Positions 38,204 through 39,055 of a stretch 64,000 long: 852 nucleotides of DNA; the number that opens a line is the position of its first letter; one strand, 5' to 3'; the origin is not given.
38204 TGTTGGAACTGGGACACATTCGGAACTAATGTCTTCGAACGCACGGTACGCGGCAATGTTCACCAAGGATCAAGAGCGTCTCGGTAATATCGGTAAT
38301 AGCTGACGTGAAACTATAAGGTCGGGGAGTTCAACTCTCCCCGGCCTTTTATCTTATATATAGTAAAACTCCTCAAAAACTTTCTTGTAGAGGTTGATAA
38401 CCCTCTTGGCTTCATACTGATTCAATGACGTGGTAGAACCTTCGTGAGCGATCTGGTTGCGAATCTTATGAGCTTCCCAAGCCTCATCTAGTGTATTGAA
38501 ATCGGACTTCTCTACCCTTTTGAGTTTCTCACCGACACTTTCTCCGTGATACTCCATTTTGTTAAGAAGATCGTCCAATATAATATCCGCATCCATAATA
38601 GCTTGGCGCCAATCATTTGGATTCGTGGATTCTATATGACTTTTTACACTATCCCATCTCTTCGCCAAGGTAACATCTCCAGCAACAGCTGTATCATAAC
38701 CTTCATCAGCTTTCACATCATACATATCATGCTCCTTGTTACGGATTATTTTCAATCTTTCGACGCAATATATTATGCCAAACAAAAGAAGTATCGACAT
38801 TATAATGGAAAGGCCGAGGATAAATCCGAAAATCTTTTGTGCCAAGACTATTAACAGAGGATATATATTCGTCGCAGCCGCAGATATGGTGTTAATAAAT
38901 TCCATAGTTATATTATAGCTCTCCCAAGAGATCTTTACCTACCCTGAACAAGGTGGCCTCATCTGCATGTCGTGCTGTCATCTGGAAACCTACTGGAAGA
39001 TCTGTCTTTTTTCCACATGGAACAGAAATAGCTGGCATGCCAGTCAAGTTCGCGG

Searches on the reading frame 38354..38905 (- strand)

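Call 68: search_protein_families(library=pfam, proteins=[window:38354-38905:-], max_evalue=0.01)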
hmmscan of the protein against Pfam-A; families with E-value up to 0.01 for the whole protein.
window:38354-38905:- (183 aa): 1 family
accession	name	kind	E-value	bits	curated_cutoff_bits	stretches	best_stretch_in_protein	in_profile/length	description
PF18731.6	HEPN_Swt1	-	0.0071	17.1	27.5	0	83-172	26-106/115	Swt1-like HEPN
